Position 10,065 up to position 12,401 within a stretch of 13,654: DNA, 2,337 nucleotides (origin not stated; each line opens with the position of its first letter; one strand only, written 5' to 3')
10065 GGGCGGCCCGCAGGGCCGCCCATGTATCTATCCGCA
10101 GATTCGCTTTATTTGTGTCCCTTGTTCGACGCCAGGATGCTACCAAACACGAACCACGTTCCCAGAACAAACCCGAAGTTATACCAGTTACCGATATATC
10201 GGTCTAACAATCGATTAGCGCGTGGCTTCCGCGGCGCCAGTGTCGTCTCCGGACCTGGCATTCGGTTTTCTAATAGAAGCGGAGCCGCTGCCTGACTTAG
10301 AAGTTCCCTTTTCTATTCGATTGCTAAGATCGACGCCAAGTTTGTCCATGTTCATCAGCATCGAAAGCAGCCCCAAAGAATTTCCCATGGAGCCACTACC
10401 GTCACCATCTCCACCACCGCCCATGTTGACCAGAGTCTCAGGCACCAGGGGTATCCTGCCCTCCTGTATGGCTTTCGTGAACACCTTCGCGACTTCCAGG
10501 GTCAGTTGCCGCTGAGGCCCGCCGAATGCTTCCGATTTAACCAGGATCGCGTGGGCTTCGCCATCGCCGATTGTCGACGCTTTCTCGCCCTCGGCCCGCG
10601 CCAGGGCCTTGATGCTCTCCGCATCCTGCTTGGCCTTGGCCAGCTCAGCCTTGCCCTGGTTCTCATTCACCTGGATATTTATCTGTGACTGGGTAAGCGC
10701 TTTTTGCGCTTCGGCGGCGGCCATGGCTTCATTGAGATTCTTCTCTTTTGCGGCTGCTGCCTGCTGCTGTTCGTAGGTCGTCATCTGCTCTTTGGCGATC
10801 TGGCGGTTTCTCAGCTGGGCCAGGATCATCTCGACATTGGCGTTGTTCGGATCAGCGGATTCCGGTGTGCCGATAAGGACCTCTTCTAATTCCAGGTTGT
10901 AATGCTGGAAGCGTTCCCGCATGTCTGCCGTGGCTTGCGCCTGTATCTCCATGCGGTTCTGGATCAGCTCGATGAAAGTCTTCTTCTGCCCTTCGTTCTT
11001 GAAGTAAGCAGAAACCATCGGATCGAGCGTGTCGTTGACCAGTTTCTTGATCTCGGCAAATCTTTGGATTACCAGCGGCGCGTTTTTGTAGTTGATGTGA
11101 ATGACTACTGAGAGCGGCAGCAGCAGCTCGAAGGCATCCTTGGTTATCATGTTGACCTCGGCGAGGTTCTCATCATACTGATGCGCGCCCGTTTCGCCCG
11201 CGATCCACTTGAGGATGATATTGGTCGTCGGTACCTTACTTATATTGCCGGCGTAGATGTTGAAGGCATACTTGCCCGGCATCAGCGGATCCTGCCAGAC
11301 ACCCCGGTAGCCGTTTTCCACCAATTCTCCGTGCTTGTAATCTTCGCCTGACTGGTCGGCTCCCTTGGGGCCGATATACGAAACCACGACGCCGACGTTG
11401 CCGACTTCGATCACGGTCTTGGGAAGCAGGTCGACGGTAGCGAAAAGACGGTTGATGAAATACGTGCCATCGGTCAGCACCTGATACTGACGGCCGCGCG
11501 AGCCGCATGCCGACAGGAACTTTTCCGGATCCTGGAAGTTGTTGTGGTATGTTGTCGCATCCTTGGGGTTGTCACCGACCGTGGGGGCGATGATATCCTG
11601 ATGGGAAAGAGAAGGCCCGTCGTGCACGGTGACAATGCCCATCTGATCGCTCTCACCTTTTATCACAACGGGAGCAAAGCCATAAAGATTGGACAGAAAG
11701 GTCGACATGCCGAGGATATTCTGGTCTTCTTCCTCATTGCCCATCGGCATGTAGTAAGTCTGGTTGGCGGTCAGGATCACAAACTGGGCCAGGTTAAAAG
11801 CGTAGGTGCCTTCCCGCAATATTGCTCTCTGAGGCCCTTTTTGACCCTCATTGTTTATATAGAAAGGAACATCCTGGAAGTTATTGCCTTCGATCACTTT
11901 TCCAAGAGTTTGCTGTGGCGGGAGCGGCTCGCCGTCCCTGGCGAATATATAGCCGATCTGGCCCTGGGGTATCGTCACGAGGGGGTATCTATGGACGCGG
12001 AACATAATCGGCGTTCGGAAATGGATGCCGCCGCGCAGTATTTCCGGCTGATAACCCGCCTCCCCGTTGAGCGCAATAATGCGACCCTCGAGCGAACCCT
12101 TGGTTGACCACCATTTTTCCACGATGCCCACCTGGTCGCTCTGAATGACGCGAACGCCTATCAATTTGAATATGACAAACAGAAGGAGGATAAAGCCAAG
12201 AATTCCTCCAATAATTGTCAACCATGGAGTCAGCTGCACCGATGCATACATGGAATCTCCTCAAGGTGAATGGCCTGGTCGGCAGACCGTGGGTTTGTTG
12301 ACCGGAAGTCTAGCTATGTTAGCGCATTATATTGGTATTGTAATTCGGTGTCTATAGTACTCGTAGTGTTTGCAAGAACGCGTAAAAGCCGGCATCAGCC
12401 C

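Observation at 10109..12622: The flotillin gene is bracketed by two direct copies of the same gene 3' end, a signature of rearrangement or insertion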

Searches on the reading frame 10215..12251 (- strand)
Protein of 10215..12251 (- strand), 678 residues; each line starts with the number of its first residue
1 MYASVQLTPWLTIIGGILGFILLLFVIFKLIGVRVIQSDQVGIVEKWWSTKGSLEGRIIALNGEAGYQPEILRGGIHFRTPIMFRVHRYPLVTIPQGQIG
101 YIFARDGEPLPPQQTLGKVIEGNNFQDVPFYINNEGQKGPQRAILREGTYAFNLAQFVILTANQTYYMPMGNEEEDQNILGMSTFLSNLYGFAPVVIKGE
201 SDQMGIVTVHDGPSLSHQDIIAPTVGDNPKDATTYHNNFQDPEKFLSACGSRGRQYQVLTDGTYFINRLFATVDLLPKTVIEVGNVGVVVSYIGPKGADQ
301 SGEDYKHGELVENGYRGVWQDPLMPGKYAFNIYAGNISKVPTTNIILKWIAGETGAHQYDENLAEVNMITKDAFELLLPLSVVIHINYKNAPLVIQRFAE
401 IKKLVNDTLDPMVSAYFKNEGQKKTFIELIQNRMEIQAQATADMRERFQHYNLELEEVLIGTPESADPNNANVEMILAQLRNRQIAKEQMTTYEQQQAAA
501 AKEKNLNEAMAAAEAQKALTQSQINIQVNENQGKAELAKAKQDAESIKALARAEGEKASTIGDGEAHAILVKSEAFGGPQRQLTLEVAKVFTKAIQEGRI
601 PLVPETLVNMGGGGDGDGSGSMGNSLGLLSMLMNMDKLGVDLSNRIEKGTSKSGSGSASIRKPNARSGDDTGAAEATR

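Call 4: search_protein_families(library=pfam, proteins=[window:10215-12251:-], max_evalue=0.1)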
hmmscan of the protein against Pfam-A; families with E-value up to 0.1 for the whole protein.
window:10215-12251:- (678 aa): 1 family
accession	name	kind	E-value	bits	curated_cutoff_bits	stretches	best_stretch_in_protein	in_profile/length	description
PF01145.31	Band_7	-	4.6e-14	53.3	23.6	1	280-498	2-170/176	SPFH domain / Band 7 family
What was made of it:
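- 10215..12251 (-): 678-aa flotillin-like SPFH (Band 7) protein gene, YqiK-like, with a strong Shine-Dalgarno sequence (GAGGAG). Pfam PF01145, E = 4.6e-14 (call 4).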

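Call 5: search_protein_families(library=ncbifam, proteins=[window:10215-12251:-], max_evalue=0.1)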
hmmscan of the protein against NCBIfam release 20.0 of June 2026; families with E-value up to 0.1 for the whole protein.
window:10215-12251:- (678 aa): 0 families

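Call 11: find_related_loci(query=window:10215-12251:-, collection=genome_contigs, flank=4000)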
Query window:10215-12251:- (678 aa) in genome_contigs; peptide patterns used: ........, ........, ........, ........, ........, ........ (x = any residue, [..] = any of these).
326 stretches matched a pattern; 312 encode a relative of the query (tblastn E <= 1e-3); the best 80 are kept; 80 distinct loci.
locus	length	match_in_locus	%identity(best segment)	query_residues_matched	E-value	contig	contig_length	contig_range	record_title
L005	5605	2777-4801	61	7-639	0e+0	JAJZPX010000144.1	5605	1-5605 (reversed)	MAG: Actinomycetes bacterium isolate SKS1.bin23 NODE_25515_length_5605_cov_1.494341, whole genome shotgun sequence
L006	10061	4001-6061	58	1-675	0e+0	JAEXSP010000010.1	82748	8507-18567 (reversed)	MAG: Bacillota bacterium isolate OH_HBrB_311 k127_1530959, whole genome shotgun sequence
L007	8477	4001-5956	61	11-662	0e+0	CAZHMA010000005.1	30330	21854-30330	MAG TPA_asm: uncultured Eubacteriales bacterium isolate SRP302447_co3_20 genome assembly, contig: NODE_4025_length_30330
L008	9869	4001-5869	65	7-610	0e+0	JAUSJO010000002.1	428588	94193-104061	MAG: bacterium isolate E14_metabat.bin.303 E14_k141_251564, whole genome shotgun sequence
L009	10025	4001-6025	58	17-639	0e+0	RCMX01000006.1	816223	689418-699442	MAG: Actinobacteria bacterium isolate 1MN72D_65_13 NODE_3_length_816362_cov_7_81738, whole genome shotgun sequence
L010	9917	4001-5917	62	17-638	0e+0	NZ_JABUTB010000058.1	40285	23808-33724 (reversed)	MAG: Clostridium sp. isolate MAG28 scaffold58_size40285, whole genome shotgun sequence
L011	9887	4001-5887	60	8-643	0e+0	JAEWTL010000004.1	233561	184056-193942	MAG: Bacillota bacterium isolate OH_SDB_141 k127_605846, whole genome shotgun sequence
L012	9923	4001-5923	61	11-638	0e+0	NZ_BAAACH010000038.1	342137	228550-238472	Clostridium sartagoforme strain JCM 1413 sequence38, whole genome shotgun sequence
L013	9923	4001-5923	60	9-642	0e+0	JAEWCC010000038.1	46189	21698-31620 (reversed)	MAG: Bacillota bacterium isolate OH_PBB_276 k127_1075945, whole genome shotgun sequence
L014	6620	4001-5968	60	17-662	0e+0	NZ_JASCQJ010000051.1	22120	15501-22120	Clostridium lamae strain NGMCC 1.200840 NODE_51_length_22120_cov_26.635122, whole genome shotgun sequence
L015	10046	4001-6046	58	11-639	0e+0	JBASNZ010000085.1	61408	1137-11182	MAG: Coriobacteriia bacterium isolate MFD12108_ilm_asm_bin9 k127_64388, whole genome shotgun sequence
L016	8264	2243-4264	57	16-639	0e+0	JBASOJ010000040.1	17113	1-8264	MAG: Coriobacteriia bacterium isolate MFD12108_ilm_asm_bin10 k127_59978, whole genome shotgun sequence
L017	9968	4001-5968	60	17-662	0e+0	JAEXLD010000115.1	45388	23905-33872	MAG: Bacillota bacterium isolate OH_HBlB_263 k127_232291, whole genome shotgun sequence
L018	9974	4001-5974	60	11-662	0e+0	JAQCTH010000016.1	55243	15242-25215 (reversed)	Clostridiaceae bacterium AF10-41 AF10-41.Scaf16, whole genome shotgun sequence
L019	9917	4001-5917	61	17-638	0e+0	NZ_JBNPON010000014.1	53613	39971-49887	Clostridium sp. SGI.024 HD143_13, whole genome shotgun sequence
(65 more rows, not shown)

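Call 12: find_related_loci(query=window:10215-12251:-, collection=metagenome_contigs, flank=4000)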
Query window:10215-12251:- (678 aa) in metagenome_contigs; peptide patterns used: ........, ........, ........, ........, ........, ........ (x = any residue, [..] = any of these).
324 stretches matched a pattern; 285 encode a relative of the query (tblastn E <= 1e-3); the best 80 are kept; 80 distinct loci.
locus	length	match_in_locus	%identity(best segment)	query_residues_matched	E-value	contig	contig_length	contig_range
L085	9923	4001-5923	61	11-638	0e+0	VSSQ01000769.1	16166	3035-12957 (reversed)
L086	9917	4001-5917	61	17-638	0e+0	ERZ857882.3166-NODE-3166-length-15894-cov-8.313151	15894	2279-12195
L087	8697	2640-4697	57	11-661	0e+0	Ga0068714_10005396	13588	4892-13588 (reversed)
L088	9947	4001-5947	61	20-650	0e+0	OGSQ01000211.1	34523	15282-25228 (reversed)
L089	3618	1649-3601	60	30-638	0e+0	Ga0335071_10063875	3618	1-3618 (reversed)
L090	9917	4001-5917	61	17-638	0e+0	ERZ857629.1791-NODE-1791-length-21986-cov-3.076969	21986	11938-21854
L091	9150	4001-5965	60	9-645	0e+0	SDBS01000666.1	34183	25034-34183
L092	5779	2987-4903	61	17-638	0e+0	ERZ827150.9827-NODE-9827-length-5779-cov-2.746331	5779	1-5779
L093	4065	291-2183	61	11-646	0e+0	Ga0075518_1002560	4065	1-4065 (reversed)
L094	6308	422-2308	63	11-645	0e+0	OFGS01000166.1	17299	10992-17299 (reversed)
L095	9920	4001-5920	60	13-640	0e+0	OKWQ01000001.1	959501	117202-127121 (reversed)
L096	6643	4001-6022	58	17-638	0e+0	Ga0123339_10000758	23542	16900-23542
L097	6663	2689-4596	60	11-629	0e+0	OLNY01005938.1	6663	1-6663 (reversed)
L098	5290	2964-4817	61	18-642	0e+0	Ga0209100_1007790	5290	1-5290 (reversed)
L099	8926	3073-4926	61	18-642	0e+0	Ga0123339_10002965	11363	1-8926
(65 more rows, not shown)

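Call 21: find_homologous_proteins(query=window:10215-12251:-, max_evalue=1e-50)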
Query window:10215-12251:- (678 aa): 7998 proteins with E <= 1e-50 among 8000 candidates; the best 120 are listed.
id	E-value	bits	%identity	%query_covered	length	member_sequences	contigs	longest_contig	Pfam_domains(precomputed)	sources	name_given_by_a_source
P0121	0.0e+0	1447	97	99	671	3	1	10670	PF01145.32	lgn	-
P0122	0.0e+0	1334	88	99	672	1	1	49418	PF01145.32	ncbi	-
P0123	6.3e-276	935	68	86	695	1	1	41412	PF01145.32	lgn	-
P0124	1.1e-270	918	65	89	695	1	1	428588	PF01145.32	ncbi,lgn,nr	ncbi:MAG: SPFH domain-containing protein [bacterium]|nr:SPFH domain-containing protein [bacterium]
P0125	2.4e-267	907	61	93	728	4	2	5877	PF01145.32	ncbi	-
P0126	4.7e-264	896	61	90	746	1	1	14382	PF01145.32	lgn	-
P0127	8.9e-264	895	60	93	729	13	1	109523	PF01145.32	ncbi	-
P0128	1.2e-263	894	59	92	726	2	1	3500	PF01145.32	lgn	-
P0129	5.5e-263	892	59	94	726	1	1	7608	PF01145.32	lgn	-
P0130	7.3e-263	892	61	90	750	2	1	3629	PF01145.32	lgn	-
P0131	1.2e-261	888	58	94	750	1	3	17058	PF01145.32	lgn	-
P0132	3.4e-261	886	59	92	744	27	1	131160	PF01145.32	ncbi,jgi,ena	jgi:uncharacterized membrane protein YqiK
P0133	6.9e-261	885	58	93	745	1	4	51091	PF01145.32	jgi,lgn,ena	-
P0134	1.0e-260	885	58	92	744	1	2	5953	PF01145.32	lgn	-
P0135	1.1e-260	885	58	92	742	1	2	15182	PF01145.32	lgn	-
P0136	1.3e-260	884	60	93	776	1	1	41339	PF01145.32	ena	-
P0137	1.4e-260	884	56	98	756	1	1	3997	PF01145.32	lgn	-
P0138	2.0e-260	884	60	90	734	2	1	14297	PF01145.32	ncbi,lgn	ncbi:MAG: SPFH domain-containing protein [Coriobacteriales bacterium]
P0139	2.7e-260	883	58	93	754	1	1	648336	PF01145.32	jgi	jgi:uncharacterized membrane protein YqiK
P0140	4.2e-260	883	58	93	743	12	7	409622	PF01145.32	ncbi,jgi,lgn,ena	-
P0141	4.4e-260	883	59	91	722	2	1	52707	PF01145.32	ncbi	-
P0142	8.9e-260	882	58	92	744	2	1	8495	PF01145.32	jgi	jgi:uncharacterized membrane protein YqiK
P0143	1.7e-259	881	60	93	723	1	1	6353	PF01145.32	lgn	-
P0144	2.8e-259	880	60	90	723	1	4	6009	PF01145.32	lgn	-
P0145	2.8e-259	880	58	92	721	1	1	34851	PF01145.32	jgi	jgi:uncharacterized membrane protein YqiK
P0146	5.5e-259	879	57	96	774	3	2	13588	PF01145.32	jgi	-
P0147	7.9e-259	878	58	93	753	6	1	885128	PF01145.32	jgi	-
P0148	9.0e-259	878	58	92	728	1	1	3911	PF01145.32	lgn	-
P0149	1.2e-258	878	64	89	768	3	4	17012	PF01145.32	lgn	-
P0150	1.6e-258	877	60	96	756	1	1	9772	PF01145.32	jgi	jgi:uncharacterized membrane protein YqiK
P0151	2.7e-258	877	57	94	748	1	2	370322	PF01145.32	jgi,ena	-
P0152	3.7e-258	876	64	90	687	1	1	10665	PF01145.32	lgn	-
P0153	7.9e-258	875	62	98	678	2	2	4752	PF01145.32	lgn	-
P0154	8.8e-258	875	56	97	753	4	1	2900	PF01145.32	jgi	-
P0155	9.1e-258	875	58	96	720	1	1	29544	PF01145.32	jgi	jgi:uncharacterized membrane protein YqiK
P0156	1.0e-257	875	57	93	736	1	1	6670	PF01145.32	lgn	-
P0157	1.7e-257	874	63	91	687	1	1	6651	PF01145.32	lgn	-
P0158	1.9e-257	874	56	99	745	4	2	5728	PF01145.32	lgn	-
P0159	2.2e-257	874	59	91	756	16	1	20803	PF01145.32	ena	-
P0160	2.2e-257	874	57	96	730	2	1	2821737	PF01145.32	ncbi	ncbi:MAG: SPFH domain-containing protein [Coriobacteriia bacterium]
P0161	2.3e-257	874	60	94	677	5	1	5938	PF01145.32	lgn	-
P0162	2.6e-257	873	64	90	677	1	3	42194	PF01145.32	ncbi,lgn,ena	-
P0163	3.4e-257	873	58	93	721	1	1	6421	PF01145.32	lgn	-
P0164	3.5e-257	873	59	92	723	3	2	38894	PF01145.32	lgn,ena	-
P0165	4.0e-257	873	64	91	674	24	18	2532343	PF01145.32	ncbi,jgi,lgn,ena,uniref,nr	ncbi:band 7 protein [Caldicellulosiruptor obsidiansis OB47]|uniref:Band 7 protein n=1 Tax=Caldicellu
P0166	4.3e-257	873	63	94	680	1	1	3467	PF01145.32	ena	-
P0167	6.5e-257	872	56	97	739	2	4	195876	PF01145.32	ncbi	ncbi:MAG: SPFH domain-containing protein [Coriobacteriia bacterium]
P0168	6.6e-257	872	55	98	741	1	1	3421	PF01145.32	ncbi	-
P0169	6.8e-257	872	62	94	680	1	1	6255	PF01145.32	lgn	-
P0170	7.1e-257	872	57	95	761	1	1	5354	PF01145.32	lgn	-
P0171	7.5e-257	872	63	94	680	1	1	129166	PF01145.32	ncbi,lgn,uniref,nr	ncbi:SPFH domain-containing protein [Fonticella tunisiensis]|uniref:Putative membrane protein YqiK n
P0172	7.8e-257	872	60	90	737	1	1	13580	PF01145.32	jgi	jgi:uncharacterized membrane protein YqiK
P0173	8.5e-257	872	60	94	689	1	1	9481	PF01145.32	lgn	-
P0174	1.0e-256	871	62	94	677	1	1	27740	PF01145.32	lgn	-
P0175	1.2e-256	871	63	92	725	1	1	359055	PF01145.32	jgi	-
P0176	1.3e-256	871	63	93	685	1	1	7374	PF01145.32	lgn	-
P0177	1.8e-256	871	63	90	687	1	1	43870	PF01145.32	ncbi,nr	ncbi:MAG: band 7 protein [Clostridiaceae bacterium]|nr:band 7 protein [Clostridiaceae bacterium]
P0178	1.8e-256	871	58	90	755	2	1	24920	PF01145.32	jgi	jgi:uncharacterized membrane protein YqiK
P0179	1.9e-256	871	57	96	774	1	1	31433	PF01145.32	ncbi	-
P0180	2.3e-256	870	58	100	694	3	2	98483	PF01145.32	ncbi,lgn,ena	-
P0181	3.9e-256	870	58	92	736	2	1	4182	PF01145.32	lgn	-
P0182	3.9e-256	870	58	92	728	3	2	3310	PF01145.32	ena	-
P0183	4.0e-256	869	60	95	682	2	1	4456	PF01145.32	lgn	-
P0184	6.3e-256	869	61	95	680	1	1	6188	PF01145.32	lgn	-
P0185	6.8e-256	869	62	92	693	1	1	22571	PF01145.32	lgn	-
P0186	6.9e-256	869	63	90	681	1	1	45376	PF01145.32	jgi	jgi:uncharacterized membrane protein YqiK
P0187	7.4e-256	869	59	92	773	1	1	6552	PF01145.32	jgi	jgi:uncharacterized membrane protein YqiK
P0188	8.1e-256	868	62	94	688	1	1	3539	PF01145.32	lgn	-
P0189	1.3e-255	868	61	96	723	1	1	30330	PF01145.32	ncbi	-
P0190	1.4e-255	868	57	94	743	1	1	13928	PF01145.32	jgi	-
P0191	1.4e-255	868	59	92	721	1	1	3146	PF01145.32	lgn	-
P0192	1.5e-255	868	63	90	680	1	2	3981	PF01145.32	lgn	-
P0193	1.7e-255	867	57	92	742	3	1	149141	PF01145.32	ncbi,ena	-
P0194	2.9e-255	867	58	91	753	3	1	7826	PF01145.32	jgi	jgi:uncharacterized membrane protein YqiK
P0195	4.2e-255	866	60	94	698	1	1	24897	PF01145.32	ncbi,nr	ncbi:MAG: SPFH domain-containing protein [Clostridia bacterium]|nr:SPFH domain-containing protein [C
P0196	7.3e-255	865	60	90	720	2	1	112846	PF01145.32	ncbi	-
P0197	7.8e-255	865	60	97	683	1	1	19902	PF01145.32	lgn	-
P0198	8.7e-255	865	58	93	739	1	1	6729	PF01145.32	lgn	-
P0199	1.2e-254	865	61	94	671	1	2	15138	PF01145.32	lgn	-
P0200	1.7e-254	864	61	95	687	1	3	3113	PF01145.32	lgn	-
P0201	1.8e-254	864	60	97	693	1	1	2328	PF01145.32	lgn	-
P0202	1.8e-254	864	58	93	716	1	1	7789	PF01145.32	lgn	-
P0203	2.0e-254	864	61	94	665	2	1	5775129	PF01145.32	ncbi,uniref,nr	ncbi:SPFH domain-containing protein [Oceanirhabdus sp. W0125-5]|uniref:SPFH domain-containing protei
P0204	2.0e-254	864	61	94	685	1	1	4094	PF01145.32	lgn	-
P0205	2.6e-254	864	62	91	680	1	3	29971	PF01145.32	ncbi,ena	-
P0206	2.6e-254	864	63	92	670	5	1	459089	PF01145.32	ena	-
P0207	2.6e-254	864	63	90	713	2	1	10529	PF01145.32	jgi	jgi:uncharacterized membrane protein YqiK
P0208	3.0e-254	863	60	94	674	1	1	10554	PF01145.32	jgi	jgi:uncharacterized membrane protein YqiK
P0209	3.9e-254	863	60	95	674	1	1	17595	PF01145.32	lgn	-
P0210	3.9e-254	863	64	83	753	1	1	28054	PF01145.32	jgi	-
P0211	4.7e-254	863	58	92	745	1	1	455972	PF01145.32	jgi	-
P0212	6.1e-254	862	60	97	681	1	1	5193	PF01145.32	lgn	-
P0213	6.2e-254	862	63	91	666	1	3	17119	PF01145.32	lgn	-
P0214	6.2e-254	862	60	94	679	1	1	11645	PF01145.32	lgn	-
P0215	6.4e-254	862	62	94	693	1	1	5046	PF01145.32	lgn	-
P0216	7.0e-254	862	60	94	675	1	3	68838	PF01145.32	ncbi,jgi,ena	-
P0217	7.8e-254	862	62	90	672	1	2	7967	PF01145.32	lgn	-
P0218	7.8e-254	862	56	94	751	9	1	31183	PF01145.32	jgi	jgi:uncharacterized membrane protein YqiK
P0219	8.5e-254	862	62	92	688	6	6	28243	PF01145.32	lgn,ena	-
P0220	8.8e-254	862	58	92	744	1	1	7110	PF01145.32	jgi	-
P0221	1.3e-253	861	63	91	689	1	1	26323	PF01145.32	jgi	jgi:Uncharacterized protein conserved in bacteria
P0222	1.3e-253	861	63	90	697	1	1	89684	PF01145.32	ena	-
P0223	1.7e-253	861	62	91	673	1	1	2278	PF01145.32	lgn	-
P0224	2.2e-253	860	61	94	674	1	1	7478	PF01145.32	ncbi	ncbi:MAG: SPFH domain-containing protein [Bacillota bacterium]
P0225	2.6e-253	860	59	92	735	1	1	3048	PF01145.32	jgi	jgi:uncharacterized membrane protein YqiK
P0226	3.6e-253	860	59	93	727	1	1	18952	PF01145.32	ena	-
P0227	4.0e-253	860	61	96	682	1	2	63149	PF01145.32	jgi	jgi:uncharacterized membrane protein YqiK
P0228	4.5e-253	859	57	92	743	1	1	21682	PF01145.32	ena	-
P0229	4.6e-253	859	61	92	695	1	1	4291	PF01145.32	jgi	jgi:uncharacterized membrane protein YqiK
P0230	5.5e-253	859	61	94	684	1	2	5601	PF01145.32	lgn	-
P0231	6.0e-253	859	59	98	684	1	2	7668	PF01145.32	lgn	-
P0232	6.4e-253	859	60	97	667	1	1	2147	PF01145.32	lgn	-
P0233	7.1e-253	859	62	92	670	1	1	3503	PF01145.32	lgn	-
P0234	7.3e-253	859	61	95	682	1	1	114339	PF01145.32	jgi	jgi:uncharacterized membrane protein YqiK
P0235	7.4e-253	859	60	90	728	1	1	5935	PF01145.32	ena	-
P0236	7.4e-253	859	59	92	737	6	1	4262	PF01145.32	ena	-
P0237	1.0e-252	858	61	92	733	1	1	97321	PF01145.32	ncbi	-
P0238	1.2e-252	858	58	89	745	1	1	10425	PF01145.32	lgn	-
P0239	1.3e-252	858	60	94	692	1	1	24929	PF01145.32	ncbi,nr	ncbi:MAG: SPFH domain-containing protein [Clostridia bacterium]|nr:SPFH domain-containing protein [C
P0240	1.3e-252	858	59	99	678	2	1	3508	PF01145.32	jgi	jgi:uncharacterized membrane protein YqiK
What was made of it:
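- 10215..12251 (-): Thousands of homologues, some named YqiK or SPFH by their sources (call 21).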

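Call 22: find_encoding_contigs(protein=P0121, flank=8000, max_places=4)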
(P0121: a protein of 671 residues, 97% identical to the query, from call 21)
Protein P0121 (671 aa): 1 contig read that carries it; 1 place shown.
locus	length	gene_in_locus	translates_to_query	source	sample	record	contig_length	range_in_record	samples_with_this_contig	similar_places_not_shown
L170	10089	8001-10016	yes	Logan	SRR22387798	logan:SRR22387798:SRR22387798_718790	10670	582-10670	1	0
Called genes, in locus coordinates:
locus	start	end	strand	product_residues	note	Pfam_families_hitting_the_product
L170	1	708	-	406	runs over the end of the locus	-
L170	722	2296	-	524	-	PF01784:DUF34_NIF3, PF00075:RNase_H, PF13456:RVT_3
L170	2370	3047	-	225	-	PF00005:ABC_tran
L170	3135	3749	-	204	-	PF02687:FtsX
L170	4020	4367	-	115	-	-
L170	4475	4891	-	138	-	PF13473:Cupredoxin_1, PF00127:Copper-bind (weak)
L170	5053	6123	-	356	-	PF23414:Beta-prop_EML_2 (faint), PF08450:SGL (faint)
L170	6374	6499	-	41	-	PF06397:Desulfoferrod_N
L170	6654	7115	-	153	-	PF07366:SnoaL, PF12680:SnoaL_2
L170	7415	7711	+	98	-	-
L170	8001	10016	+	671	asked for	PF01145:Band_7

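Call 23: find_encoding_contigs(protein=P0122, flank=8000, max_places=4)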
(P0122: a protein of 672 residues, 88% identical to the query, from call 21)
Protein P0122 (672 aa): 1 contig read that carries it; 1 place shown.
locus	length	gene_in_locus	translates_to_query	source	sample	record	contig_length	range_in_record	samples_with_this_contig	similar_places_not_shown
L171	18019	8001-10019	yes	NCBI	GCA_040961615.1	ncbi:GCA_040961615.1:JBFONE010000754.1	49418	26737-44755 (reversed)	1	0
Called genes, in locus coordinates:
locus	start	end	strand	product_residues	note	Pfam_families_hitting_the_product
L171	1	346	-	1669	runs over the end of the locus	?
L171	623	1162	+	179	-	-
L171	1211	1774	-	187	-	-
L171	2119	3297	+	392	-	-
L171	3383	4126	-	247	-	PF00106:adh_short, PF01370:Epimerase (weak), PF08659:KR, PF23441:SDR (weak), PF13561:adh_short_C2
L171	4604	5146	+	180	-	-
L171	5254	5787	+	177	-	-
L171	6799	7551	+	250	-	PF15569:Imm40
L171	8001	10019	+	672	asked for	PF01145:Band_7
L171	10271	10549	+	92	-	-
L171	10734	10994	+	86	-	PF01047:MarR (weak), PF12802:MarR_2 (weak), PF13463:HTH_27 (weak), PF22381:Staph_reg_Sar_Rot (weak)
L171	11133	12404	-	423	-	PF13570:Beta-prop_ACSF4, PF13360:PQQ_2, PF01011:PQQ (faint), PF13360:PQQ_2, PF13570:Beta-prop_ACSF4, PF13360:PQQ_2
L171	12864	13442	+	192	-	-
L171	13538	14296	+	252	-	-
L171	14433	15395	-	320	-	-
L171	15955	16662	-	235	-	-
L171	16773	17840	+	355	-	-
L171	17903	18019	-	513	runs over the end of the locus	PF02142:MGS, PF01808:AICARFT_IMPCHas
